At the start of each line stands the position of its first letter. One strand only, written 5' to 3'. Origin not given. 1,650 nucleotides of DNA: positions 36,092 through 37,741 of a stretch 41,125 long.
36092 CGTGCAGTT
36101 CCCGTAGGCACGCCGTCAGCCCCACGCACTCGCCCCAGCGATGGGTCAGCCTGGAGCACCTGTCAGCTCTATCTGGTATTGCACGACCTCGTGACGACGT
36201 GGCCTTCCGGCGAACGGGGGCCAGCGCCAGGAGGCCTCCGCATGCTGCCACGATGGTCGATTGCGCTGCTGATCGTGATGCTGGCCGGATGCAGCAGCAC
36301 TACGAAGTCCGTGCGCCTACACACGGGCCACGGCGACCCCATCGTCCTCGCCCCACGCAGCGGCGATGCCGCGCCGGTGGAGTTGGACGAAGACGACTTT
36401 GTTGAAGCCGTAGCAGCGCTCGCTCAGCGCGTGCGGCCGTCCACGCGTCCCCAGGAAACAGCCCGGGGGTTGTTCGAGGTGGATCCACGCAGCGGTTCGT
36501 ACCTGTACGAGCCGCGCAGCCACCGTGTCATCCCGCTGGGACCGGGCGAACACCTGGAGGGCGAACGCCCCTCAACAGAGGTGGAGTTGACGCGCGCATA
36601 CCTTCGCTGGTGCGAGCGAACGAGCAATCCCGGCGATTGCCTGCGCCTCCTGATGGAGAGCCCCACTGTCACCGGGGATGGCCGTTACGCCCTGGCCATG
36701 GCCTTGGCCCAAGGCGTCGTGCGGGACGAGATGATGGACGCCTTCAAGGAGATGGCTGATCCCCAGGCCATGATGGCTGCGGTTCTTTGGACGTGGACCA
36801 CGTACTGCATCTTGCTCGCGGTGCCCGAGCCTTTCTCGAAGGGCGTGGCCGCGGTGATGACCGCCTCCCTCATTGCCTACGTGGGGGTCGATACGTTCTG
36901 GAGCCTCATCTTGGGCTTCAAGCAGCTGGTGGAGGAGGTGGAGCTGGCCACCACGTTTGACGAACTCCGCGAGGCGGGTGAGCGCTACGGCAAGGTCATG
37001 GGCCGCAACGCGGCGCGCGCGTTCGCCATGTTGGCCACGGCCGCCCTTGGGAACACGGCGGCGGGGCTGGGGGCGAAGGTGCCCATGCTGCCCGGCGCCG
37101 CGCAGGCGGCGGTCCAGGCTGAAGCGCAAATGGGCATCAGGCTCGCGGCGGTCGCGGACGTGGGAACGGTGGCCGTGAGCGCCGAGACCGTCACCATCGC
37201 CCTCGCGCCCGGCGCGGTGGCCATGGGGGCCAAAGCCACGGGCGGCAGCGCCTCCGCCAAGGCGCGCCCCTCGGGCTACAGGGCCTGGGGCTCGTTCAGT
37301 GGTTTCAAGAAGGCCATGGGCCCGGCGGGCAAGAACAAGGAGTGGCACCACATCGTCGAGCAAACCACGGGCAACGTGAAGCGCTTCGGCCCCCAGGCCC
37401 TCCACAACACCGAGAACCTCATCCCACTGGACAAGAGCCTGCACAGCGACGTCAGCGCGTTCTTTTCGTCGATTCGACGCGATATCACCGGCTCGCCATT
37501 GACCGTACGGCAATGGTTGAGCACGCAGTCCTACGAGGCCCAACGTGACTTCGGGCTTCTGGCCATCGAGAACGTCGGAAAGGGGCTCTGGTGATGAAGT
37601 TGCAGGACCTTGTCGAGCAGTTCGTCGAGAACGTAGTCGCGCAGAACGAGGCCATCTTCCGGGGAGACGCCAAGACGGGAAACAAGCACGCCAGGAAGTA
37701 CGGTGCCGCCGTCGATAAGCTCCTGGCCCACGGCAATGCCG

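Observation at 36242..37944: Lipoprotein polymorphic toxin (WHH HNH-nuclease C-terminus) with overlapping immunity gene - SitA/SitI-like outer-membrane-exchange toxin candidate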

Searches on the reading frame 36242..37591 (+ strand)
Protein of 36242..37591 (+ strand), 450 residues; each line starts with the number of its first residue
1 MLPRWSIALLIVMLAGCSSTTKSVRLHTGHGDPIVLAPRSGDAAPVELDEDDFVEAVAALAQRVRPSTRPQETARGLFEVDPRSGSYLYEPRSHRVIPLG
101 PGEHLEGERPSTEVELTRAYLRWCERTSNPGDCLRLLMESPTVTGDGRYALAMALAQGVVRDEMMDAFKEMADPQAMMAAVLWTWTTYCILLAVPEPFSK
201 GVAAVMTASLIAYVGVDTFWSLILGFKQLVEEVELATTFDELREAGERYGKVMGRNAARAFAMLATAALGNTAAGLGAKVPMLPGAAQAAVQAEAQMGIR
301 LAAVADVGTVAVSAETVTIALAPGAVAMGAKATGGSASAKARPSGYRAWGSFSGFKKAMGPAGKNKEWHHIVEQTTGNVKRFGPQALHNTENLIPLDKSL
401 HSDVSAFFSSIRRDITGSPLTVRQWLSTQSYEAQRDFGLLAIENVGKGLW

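Call 3: search_protein_families(library=pfam, proteins=[window:36242-37591:+], max_evalue=1)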
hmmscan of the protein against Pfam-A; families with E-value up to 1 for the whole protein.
window:36242-37591:+ (450 aa): 2 families
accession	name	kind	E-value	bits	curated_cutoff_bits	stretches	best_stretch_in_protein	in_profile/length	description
PF13391.12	HNH_2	-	0.21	11.9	21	1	368-402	14-56/66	HNH endonuclease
PF08139.17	LPAM_1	-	0.41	11.6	20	0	7-18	7-18/18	Prokaryotic membrane lipoprotein lipid attachment site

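Call 4: search_protein_families(library=ncbifam, proteins=[window:36242-37591:+], max_evalue=1)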
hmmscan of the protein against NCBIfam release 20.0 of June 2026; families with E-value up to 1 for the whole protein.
window:36242-37591:+ (450 aa): 1 family
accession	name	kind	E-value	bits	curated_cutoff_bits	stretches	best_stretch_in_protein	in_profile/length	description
NF050093.1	SitA5_escort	subfamily_domain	1e-115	385.8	160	1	9-274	1-262/262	SitA5 family polymorphic toxin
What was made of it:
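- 36242..37594 (+): sitA5: 450-aa lipoprotein polymorphic toxin. NCBIfam SitA5_escort matches at E 1e-115 (call 4).
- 36266..37063 (+): SitA5 escort domain (aa 9-274), including two hydrophobic helices at aa 176-194 and 198-226. NCBIfam NF050093 matches profile positions 1-262 of 262 (call 4).
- On SitA5 polymorphic toxin family: NCBIfam NF050093 matches at E 1e-115 and 385.8 bits against a cut-off of 160, covering profile positions 1-262 of 262 (call 4).
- Closest known: SitA5/SitI5 family of myxobacterial outer-membrane-exchange toxins. Same: Lipobox lipoprotein with a full-length match to the SitA5 escort-domain model (call 4).
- NCBIfam SitA5_escort matches at 385.8 bits against a cut-off of 160, over the full profile (call 4). 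The escort domain is the family-defining part, and it matches SitA5 at full length (call 4).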

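Call 10: search_solved_structures(query=window:36242-37591:+, max_evalue=10, show_alignments=2)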
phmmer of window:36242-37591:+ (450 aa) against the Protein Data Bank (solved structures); distinct sequences matched with E-value up to 10: 0.

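Call 20: find_related_loci(query=A1, collection=genome_contigs, flank=6000)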
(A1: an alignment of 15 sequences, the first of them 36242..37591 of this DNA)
Query A1 (450 aa) in genome_contigs; peptide patterns used: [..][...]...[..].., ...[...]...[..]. (x = any residue, [..] = any of these).
342 stretches matched a pattern; 286 encode a relative of the query (tblastn E <= 1e-3); the best 80 are kept; 80 distinct loci.
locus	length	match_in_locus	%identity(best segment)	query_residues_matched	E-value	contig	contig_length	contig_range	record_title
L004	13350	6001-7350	87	1-450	0e+0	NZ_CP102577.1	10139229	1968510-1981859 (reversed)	Corallococcus exercitus strain SDU142 chromosome, complete genome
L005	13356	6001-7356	89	1-450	0e+0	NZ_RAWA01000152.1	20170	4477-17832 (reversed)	Corallococcus sp. CA053C NODE_152_20170_cov_17.8348, whole genome shotgun sequence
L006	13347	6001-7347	89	1-449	0e+0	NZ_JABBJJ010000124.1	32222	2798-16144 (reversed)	Pyxidicoccus fallax strain DSM 14698 NODE_124_length_32222_cov_33.1032, whole genome shotgun sequence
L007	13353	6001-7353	86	1-450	0e+0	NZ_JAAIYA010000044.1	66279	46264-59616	Pyxidicoccus caerfyrddinensis strain CA032A NODE_44_length_66279_cov_20.4927, whole genome shotgun sequence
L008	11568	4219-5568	88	1-449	0e+0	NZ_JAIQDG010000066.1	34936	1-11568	Myxococcus sp. RHSTA-1-4 NODE_66_length_34936_cov_150.177458, whole genome shotgun sequence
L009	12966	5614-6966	85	1-450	0e+0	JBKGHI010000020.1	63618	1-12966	Myxococcus sp. 1LA NODE_20_length_63618_cov_55.724887, whole genome shotgun sequence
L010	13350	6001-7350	85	1-449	0e+0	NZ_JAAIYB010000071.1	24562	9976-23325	Myxococcus vastator strain AM301 NODE_71_length_24562_cov_8.90767, whole genome shotgun sequence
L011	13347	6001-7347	83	1-448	0e+0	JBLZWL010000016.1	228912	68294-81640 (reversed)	Corallococcus terminator strain BB12-2 000012Farrow, whole genome shotgun sequence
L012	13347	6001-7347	82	1-449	0e+0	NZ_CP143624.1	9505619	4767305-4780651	Myxococcus sp. Y35 chromosome, complete genome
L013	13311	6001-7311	82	15-450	0e+0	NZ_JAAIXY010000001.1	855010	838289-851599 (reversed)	Myxococcus eversor strain AB053B NODE_1_length_855010_cov_14.8016, whole genome shotgun sequence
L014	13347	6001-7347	83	1-449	0e+0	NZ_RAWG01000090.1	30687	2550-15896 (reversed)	Corallococcus sicarius strain CA040B NODE_90_30687_cov_80.0115, whole genome shotgun sequence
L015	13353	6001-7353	80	1-450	0e+0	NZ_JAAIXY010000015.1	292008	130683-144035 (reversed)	Myxococcus eversor strain AB053B NODE_15_length_292008_cov_14.124, whole genome shotgun sequence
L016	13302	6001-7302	83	15-447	0e+0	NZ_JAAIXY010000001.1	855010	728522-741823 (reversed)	Myxococcus eversor strain AB053B NODE_1_length_855010_cov_14.8016, whole genome shotgun sequence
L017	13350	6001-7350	81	1-450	0e+0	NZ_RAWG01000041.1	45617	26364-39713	Corallococcus sicarius strain CA040B NODE_41_45617_cov_108.742, whole genome shotgun sequence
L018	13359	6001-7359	77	1-450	0e+0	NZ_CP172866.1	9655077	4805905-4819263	Corallococcus coralloides strain KYC2213 chromosome, complete genome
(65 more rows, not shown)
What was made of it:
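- Closest known: SitA5/SitI5 family of myxobacterial outer-membrane-exchange toxins. Same: Multiple paralogs per genome (call 20).
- Several genomes carry multiple paralogs (call 20).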

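Call 25: search_protein_families(library=pfam, alignment_id=A2, max_evalue=1)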
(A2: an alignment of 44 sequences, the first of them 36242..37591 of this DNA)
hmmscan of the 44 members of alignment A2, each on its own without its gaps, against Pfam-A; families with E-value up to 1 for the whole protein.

A. member 1, window:36242-37591:+ (450 aa): 2 families
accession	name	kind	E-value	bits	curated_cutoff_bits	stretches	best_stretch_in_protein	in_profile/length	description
PF13391.12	HNH_2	-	0.21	11.9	21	1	368-402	14-56/66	HNH endonuclease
PF08139.17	LPAM_1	-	0.41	11.6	20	0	7-18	7-18/18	Prokaryotic membrane lipoprotein lipid attachment site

B. families by the number of members that match (of 44 scanned): 15 families
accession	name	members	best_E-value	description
PF13391.12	HNH_2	13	0.015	HNH endonuclease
PF13428.12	TPR_14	3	0.025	Tetratricopeptide repeat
PF09533.15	DUF2380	3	0.19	Predicted lipoprotein of unknown function (DUF2380)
PF23229.2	DUF7067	2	0.0065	Alpha-glucan water dikinase, DUF7067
PF12676.12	DUF3796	2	0.13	Protein of unknown function (DUF3796)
PF08139.17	LPAM_1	2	0.24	Prokaryotic membrane lipoprotein lipid attachment site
PF04178.18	Got1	1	0.0088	Got1/Sft2-like family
PF11884.13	DUF3404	1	0.083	Domain of unknown function (DUF3404)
PF06778.18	Chlor_dismutase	1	0.12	Chlorite dismutase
PF18821.6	LPD7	1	0.15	Large polyvalent protein-associated domain 7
PF19586.5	DUF6093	1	0.15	Family of unknown function (DUF6093)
PF12524.13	GlyL_C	1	0.2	dsDNA virus glycoprotein L C terminal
PF11602.14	NTPase_P4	1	0.27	ATPase P4 of dsRNA bacteriophage phi-12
PF24004.1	Microp_archaea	1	0.52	Archaeal microprotein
PF09297.16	Zn_ribbon_NUD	1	0.6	NADH pyrophosphatase zinc ribbon domain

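Call 26: find_homologous_proteins(query=window:36242-37591:+, max_evalue=0.001)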
Query window:36242-37591:+ (450 aa): 1045 proteins with E <= 0.001 among 8000 candidates; the best 120 are listed.
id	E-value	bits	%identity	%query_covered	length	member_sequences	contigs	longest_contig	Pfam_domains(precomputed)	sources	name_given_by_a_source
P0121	1.1e-296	1002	100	100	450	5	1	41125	-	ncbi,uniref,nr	ncbi:SitA5 family polymorphic toxin [Corallococcus exiguus]|uniref:SitA5 family polymorphic toxin n=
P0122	6.7e-279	943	93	100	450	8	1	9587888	-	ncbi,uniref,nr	ncbi:putative lipoprotein [Corallococcus coralloides]|uniref:Putative lipoprotein n=1 Tax=Corallococ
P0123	3.7e-274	928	92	100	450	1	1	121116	-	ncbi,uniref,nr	ncbi:SitA5 family polymorphic toxin [Corallococcus carmarthensis]|uniref:SitA5 family polymorphic to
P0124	4.1e-266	901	89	100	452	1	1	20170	-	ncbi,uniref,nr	ncbi:hypothetical protein D7V97_20615 [Corallococcus sp. CA053C]|uniref:SitA5 family polymorphic tox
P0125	4.3e-266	901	89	100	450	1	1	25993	-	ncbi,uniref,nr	ncbi:hypothetical protein [Myxococcus sp. AB056]|uniref:SitA5 family polymorphic toxin n=1 Tax=Myxoc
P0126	5.0e-265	897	89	100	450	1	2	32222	-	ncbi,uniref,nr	ncbi:hypothetical protein HPC49_14355 [Pyxidicoccus fallax]|uniref:Lipoprotein n=1 Tax=Pyxidicoccus 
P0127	3.0e-263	892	88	100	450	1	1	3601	-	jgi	jgi:hypothetical protein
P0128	1.5e-262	889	88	100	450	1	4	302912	-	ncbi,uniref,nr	ncbi:hypothetical protein D7Y27_34045 [Corallococcus sp. AB004]|uniref:SitA5 family polymorphic toxi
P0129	1.3e-261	886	88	100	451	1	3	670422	-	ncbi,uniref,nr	ncbi:SitA5 family polymorphic toxin [Corallococcus exiguus]|uniref:Lipoprotein n=1 Tax=Corallococcus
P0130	3.8e-261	885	88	100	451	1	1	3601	-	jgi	jgi:hypothetical protein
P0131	7.9e-260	880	87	100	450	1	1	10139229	-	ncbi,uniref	ncbi:hypothetical protein [Corallococcus exercitus]|uniref:SitA5 family polymorphic toxin n=1 Tax=Co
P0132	1.1e-259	880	88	100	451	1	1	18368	-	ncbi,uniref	ncbi:hypothetical protein [Corallococcus sp. 4LFB]|uniref:SitA5 family polymorphic toxin n=1 Tax=Cor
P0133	1.6e-259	879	88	100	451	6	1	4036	-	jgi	jgi:hypothetical protein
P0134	1.1e-258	877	88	100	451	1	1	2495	-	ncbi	-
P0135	4.0e-258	875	88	100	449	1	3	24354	-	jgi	jgi:hypothetical protein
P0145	1.3e-250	850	84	100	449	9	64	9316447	-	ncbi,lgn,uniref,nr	ncbi:hypothetical protein BHS09_05760 [Myxococcus xanthus]|uniref:Lipoprotein n=1 Tax=Myxococcus xan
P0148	4.2e-244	828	83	100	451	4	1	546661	-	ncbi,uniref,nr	ncbi:SitA5 family polymorphic toxin [Myxococcus fulvus]|uniref:SitA5 family polymorphic toxin n=1 Ta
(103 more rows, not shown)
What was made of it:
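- Checked: More than 1000 homologous proteins exist (call 26), and 286 genomic loci encode a relative (call 20).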

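Call 38: predict_structure(alignment_id=A3)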
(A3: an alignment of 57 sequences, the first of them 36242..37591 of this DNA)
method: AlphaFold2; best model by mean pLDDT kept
length: 450 residues; sequences in the alignment: 57
mean_pLDDT: 58.3   pTM: 0.31
mean pLDDT of the five models: 58.3, 55.7, 52.2, 51.7, 50.6
residues with pLDDT >= 90: 82; 70-90: 32; 50-70: 142; < 50: 194
segments of 3 or more residues with pLDDT < 50: 1-3, 13-58, 60-96, 100-108, 130-134, 136-140, 263-345
pLDDT, mean of each block of 10 residues (from residue 1): 56 39 27 26 34 46 42 43 40 45 46 63 57 48 56 61 59 53 57 50 56 62 68 68 67 57 46 28 36 44 41 41 41 31 56 88 94 91 88 95 96 94 94 95 96
secondary structure, 60 per line:
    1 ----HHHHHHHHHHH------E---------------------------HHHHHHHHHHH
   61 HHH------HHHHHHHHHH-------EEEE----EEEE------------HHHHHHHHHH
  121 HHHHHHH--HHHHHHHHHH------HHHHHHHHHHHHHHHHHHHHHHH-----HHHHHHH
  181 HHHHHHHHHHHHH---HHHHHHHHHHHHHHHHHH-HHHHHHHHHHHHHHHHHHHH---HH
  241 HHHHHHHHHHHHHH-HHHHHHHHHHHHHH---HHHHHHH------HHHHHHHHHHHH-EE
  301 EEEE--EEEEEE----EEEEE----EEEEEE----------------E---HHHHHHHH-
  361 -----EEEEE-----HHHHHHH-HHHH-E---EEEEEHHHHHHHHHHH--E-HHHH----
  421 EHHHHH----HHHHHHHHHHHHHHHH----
elements in order: H5-15 H50-63 H70-79 E87-90 E95-98 H111-127 H130-139 H146-168 H174-193 H197-214 H216-235 H239-254 H256-269 H273-279 H286-297 E299-304 E307-312 E317-321 E326-331 H352-359 E366-370 H376-382 H384-387 E393-397 H398-408 H413-416 H422-426 H431-446
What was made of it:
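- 36266..37063 (+): AlphaFold predicts helices at low confidence (call 38).
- On HNH / beta-beta-alpha-metal nuclease superfamily (nearest model Pfam HNH_2, PF13391): The predicted strands 366-370 and 393-397 and helix 398-408 have pLDDT 88-96 (call 38).
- Two short helices (376-387) lie between the two predicted strands, a longer insert than in textbook HNH hairpins (call 38).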

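Call 42: fold_search(model_id=the predicted structure, library=pdb)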
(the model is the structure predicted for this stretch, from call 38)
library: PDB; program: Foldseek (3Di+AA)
matches with E <= 10: 132; with E <= 0.001: 0
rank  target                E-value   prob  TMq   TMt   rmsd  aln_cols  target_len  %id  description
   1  9qvm_K                2.7e-01  0.12  0.10  0.07  20.3       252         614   14  Cryo-EM reconstruction of the NEDD1 anchor protein and CDK5RAP2 bound to the gamma-tubulin ring complex (released 2025-05-21)
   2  9qvm_I                2.9e-01  0.41  0.10  0.07  14.7       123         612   17  Cryo-EM reconstruction of the NEDD1 anchor protein and CDK5RAP2 bound to the gamma-tubulin ring complex (released 2025-05-21)
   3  8s2p_BBB              7.0e-01  0.10  0.08  0.18  19.9       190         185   10  Crystal structure of Borrelia burgdorferi paralogous family 12 outer surface protein BBH37 (space group p21) (released 2025-03-05)
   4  7as4_D                7.4e-01  0.09  0.13  0.11  19.6       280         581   16  Recombinant human gTuRC (released 2021-01-20)
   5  8q62_K                8.2e-01  0.06  0.10  0.08  19.8       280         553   12  Early closed conformation of the g-tubulin ring complex (released 2024-02-07)
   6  7as4_F                8.7e-01  0.14  0.11  0.09  17.4       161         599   16  Recombinant human gTuRC (released 2021-01-20)
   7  7as4_H                9.1e-01  0.07  0.10  0.08  19.3       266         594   15  Recombinant human gTuRC (released 2021-01-20)
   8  9g3z_H                1.0e+00  0.07  0.10  0.07  19.7       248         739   13  Structure of the Open gamma-Tubulin Ring Complex from Pig Brain (released 2024-10-02)
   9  7as4_K                1.1e+00  0.04  0.09  0.07  19.6       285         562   13  Recombinant human gTuRC (released 2021-01-20)
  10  8s2f_BBB              1.2e+00  0.05  0.07  0.14  23.5       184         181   11  Crystal structure of Borrelia burgdorferi paralogous family 12 outer surface protein BBH37 (released 2025-03-05)
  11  9qvm_N                1.4e+00  0.12  0.10  0.07  16.5       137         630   14  Cryo-EM reconstruction of the NEDD1 anchor protein and CDK5RAP2 bound to the gamma-tubulin ring complex (released 2025-05-21)
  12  9g3x_I                1.4e+00  0.21  0.09  0.07  15.7       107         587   18  Structure of the Partially-assembled gamma-Tubulin Ring Complex from Pig Brain (released 2024-10-02)
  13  9tav_B                1.4e+00  0.18  0.12  0.34  11.5       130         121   21  De novo photoenzyme photoABLE2 in complex with substrate (released 2026-03-25)
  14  3rip                  1.9e+00  0.14  0.09  0.07  14.8       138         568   12  Crystal Structure of human gamma-tubulin complex protein 4 (GCP4) (released 2011-07-06)
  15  5cwo_A                1.9e+00  0.03  0.09  0.13  20.2       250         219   15  Crystal structure of de novo designed helical repeat protein DHR76 (released 2015-12-16)
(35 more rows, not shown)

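Call 82: search_protein_families(library=padloc, proteins=[window:36242-37591:+], max_evalue=0.1)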
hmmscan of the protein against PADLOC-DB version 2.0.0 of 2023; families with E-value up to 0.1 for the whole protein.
window:36242-37591:+ (450 aa): 0 families

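Call 87: list_cluster_members(proteins=[P0121, P0148, P0145])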
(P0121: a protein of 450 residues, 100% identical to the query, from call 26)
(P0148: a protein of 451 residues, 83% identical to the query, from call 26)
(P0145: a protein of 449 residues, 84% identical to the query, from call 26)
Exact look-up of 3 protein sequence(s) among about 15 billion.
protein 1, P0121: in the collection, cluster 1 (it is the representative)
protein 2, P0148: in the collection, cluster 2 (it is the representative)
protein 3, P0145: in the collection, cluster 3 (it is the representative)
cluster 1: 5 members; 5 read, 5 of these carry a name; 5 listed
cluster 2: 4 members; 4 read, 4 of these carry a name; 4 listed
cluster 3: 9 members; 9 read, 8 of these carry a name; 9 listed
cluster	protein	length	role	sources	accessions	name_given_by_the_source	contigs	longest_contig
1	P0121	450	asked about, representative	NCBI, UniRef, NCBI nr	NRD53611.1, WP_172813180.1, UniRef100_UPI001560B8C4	SitA5 family polymorphic toxin [Corallococcus exiguus] | SitA5 family polymorphic toxin n=1 Tax=Corallococcus exiguus TaxID=83462 ... | hypothetical protein [Corallococcus exiguus]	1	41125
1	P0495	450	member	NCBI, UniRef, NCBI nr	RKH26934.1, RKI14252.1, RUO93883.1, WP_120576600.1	hypothetical protein D7Y15_15300 [Corallococcus sp. AB030] | SitA5 family polymorphic toxin n=1 Tax=unclassified Corallococcus TaxID=2685029 ... | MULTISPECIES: hypothetical protein [unclassified Corallococcus]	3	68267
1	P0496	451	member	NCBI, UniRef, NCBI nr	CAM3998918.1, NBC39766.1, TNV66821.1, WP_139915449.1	SitA5 family polymorphic toxin [Corallococcus exiguus] | Lipoprotein n=1 Tax=Corallococcus exiguus TaxID=83462 RepID=A0A7X5BNW0_9BACT | hypothetical protein [Corallococcus exiguus]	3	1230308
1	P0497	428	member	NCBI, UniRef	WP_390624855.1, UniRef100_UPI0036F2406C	hypothetical protein [Corallococcus exiguus] | SitA5 family polymorphic toxin n=1 Tax=Corallococcus exiguus TaxID=83462 ...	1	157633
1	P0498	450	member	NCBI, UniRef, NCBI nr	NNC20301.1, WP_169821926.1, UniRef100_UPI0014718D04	hypothetical protein HJC22_31730 [Corallococcus exiguus] | SitA5 family polymorphic toxin n=1 Tax=Corallococcus exiguus TaxID=83462 ... | hypothetical protein [Corallococcus exiguus]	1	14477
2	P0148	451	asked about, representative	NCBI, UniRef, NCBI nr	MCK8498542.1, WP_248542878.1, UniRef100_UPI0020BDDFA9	SitA5 family polymorphic toxin [Myxococcus fulvus] | SitA5 family polymorphic toxin n=1 Tax=Myxococcus fulvus TaxID=33 RepID=UPI0020BDDFA9 | hypothetical protein [Myxococcus fulvus]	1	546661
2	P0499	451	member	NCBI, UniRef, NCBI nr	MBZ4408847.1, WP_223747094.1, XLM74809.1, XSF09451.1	hypothetical protein VZQ01_26145 [Myxococcus faecalis] | SitA5 family polymorphic toxin n=1 Tax=Myxococcus TaxID=32 RepID=UPI001CBE94DF | hypothetical protein [Myxococcus sp. XM-1-1-1]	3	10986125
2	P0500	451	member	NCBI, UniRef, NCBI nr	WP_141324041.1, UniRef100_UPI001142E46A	hypothetical protein [Myxococcus sp. AB025B] | SitA5 family polymorphic toxin n=1 Tax=Myxococcus sp. AB025B TaxID=2562794 ...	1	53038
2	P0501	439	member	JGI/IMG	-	hypothetical protein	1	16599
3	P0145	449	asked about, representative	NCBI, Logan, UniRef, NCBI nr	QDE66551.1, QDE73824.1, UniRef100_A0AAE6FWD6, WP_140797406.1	hypothetical protein BHS09_05760 [Myxococcus xanthus] | Lipoprotein n=1 Tax=Myxococcus xanthus TaxID=34 RepID=A0AAE6FWD6_MYXXA | hypothetical protein [Myxococcus xanthus]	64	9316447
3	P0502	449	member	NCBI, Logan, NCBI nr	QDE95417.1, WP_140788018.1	hypothetical protein BHS05_05775 [Myxococcus xanthus] | hypothetical protein [Myxococcus xanthus]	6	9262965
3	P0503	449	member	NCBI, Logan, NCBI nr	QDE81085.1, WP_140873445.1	hypothetical protein BHS07_05635 [Myxococcus xanthus] | hypothetical protein [Myxococcus xanthus]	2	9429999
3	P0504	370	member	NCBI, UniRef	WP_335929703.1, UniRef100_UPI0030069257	hypothetical protein [Myxococcus xanthus] | SitA5 family polymorphic toxin n=1 Tax=Myxococcus xanthus TaxID=34 RepID=UPI0030069257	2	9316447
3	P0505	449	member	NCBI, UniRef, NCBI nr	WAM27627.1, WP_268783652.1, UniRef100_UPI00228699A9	SitA5 family polymorphic toxin [Myxococcus sp. NMCA1] | SitA5 family polymorphic toxin n=1 Tax=Myxococcus sp. NMCA1 TaxID=2996785 ... | hypothetical protein OZ403_05715 [Myxococcus sp. NMCA1]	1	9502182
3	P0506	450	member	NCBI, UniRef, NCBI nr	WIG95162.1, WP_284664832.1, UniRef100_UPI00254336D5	hypothetical protein [Myxococcus sp. SDU36] | SitA5 family polymorphic toxin n=1 Tax=Myxococcus sp. SDU36 TaxID=2831967 ...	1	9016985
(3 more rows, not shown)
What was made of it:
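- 36242..37594 (+): A 100% identical protein is named SitA5 family polymorphic toxin in Corallococcus exiguus (calls 26, 87).
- On SitA5 polymorphic toxin family: The host is Corallococcus exiguus (calls 26, 87).
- The identical RefSeq protein is named SitA5 family polymorphic toxin (calls 26, 87).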

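Call 88: find_encoding_contigs(protein=P0122, flank=7000, max_places=3)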
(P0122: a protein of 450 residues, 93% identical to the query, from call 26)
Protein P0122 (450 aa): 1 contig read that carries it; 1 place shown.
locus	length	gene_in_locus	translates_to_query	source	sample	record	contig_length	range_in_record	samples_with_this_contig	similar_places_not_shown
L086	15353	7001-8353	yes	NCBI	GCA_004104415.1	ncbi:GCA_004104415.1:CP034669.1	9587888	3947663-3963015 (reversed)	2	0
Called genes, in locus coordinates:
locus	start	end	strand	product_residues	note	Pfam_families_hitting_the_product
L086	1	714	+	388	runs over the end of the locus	PF07714:PK_Tyr_Ser-Thr, PF00069:Pkinase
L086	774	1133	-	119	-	PF13560:HTH_31, PF12844:HTH_19 (weak), PF01381:HTH_3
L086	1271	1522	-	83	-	PF13560:HTH_31, PF01381:HTH_3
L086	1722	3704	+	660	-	PF00069:Pkinase, PF07714:PK_Tyr_Ser-Thr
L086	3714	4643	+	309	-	PF09544:DUF2381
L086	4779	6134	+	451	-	-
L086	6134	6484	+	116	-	PF09450:DUF2019 (weak)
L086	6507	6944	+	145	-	-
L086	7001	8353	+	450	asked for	-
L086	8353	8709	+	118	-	PF09450:DUF2019 (weak)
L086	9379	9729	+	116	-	PF09450:DUF2019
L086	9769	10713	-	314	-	PF00535:Glycos_transf_2, PF10111:Glyco_tranf_2_2, PF13641:Glyco_tranf_2_3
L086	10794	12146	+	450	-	PF00201:UDPGT, PF04101:Glyco_tran_28_C, PF06722:EryCIII-like_C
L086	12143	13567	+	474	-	-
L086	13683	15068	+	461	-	PF00201:UDPGT, PF04101:Glyco_tran_28_C (weak), PF06722:EryCIII-like_C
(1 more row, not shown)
